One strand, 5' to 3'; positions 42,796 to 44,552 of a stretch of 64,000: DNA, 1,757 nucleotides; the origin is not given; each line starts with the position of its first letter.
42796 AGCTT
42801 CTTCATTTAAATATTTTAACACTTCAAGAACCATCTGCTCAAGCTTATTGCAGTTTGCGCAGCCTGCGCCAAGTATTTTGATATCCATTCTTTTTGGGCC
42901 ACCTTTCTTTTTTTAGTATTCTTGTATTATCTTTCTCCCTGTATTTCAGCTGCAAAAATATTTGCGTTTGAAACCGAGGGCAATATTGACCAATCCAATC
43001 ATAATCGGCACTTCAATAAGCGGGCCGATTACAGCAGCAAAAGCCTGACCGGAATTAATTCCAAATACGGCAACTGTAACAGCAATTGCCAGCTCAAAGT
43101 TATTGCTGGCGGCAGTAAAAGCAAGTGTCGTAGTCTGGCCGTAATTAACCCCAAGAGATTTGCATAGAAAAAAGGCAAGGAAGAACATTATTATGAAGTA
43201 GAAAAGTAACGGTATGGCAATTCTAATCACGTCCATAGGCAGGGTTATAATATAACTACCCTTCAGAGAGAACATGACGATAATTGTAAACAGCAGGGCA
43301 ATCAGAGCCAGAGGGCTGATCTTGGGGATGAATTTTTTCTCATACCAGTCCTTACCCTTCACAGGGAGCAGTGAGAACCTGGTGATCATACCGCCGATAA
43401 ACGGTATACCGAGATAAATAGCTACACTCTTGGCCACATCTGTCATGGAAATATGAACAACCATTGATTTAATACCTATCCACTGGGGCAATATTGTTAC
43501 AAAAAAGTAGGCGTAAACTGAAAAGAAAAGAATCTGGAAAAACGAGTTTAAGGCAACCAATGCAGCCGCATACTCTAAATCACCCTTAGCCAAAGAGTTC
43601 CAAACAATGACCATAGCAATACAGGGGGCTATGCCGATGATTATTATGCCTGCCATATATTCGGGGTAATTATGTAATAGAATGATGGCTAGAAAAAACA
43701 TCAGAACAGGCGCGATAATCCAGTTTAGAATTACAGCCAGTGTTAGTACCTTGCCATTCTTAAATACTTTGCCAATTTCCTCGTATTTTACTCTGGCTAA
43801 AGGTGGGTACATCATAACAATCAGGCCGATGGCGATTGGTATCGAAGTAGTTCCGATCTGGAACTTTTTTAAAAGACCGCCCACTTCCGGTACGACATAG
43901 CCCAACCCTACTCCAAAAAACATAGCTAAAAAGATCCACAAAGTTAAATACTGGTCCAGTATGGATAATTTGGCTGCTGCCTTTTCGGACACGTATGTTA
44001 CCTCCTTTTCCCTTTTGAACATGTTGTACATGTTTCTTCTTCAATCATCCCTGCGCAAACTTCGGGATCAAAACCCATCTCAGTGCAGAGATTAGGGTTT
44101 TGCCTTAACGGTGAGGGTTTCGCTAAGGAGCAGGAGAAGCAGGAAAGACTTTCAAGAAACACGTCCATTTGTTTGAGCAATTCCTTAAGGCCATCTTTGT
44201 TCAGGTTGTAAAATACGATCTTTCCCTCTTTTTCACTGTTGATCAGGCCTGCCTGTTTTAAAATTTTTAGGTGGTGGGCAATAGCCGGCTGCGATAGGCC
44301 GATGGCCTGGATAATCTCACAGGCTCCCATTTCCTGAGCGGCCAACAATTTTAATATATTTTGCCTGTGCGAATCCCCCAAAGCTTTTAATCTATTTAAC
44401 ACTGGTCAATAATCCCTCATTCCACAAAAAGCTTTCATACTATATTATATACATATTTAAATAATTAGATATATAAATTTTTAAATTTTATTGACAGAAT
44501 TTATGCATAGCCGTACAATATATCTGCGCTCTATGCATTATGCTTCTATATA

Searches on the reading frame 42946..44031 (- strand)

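Call 4: search_protein_families(library=pfam, proteins=[window:42946-44031:-])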
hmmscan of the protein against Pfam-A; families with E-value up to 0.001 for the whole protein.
window:42946-44031:- (361 aa): 1 family
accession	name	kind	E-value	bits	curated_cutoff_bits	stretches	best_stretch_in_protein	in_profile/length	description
PF01758.21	SBF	-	9.1e-55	185.7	24.3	1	67-262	1-189/191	Sodium Bile acid symporter family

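Call 11: search_protein_families(library=ncbifam, proteins=[window:42946-44031:-], max_evalue=0.001)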
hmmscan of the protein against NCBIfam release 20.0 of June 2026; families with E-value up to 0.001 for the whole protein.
window:42946-44031:- (361 aa): 1 family
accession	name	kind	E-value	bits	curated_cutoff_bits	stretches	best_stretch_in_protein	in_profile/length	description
TIGR00832.1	acr3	equivalog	7.7e-133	442.8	282.8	1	22-351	1-327/327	ACR3 family arsenite efflux transporter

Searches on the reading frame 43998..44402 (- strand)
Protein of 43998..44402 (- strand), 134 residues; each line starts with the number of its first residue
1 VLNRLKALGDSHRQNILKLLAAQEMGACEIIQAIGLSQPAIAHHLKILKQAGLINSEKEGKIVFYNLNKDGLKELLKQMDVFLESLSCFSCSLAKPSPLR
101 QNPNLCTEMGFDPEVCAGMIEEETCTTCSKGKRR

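Call 4: search_protein_families(library=pfam, proteins=[window:43998-44402:-])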
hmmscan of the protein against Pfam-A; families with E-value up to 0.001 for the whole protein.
window:43998-44402:- (134 aa): 4 families
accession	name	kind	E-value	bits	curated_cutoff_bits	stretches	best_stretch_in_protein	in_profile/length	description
PF01022.26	HTH_5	-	4.6e-15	55.7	22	1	10-56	1-47/47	Bacterial regulatory protein, arsR family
PF12840.13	HTH_20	-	2.7e-08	34.1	27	1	8-56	1-50/51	Helix-turn-helix domain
PF21476.4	PF0610-like_N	-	0.00037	21.1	33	1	13-47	3-37/50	PF0610-like, N-terminal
PF13412.12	HTH_24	-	0.00066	19.7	21.9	0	29-54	22-47/48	Winged helix-turn-helix DNA-binding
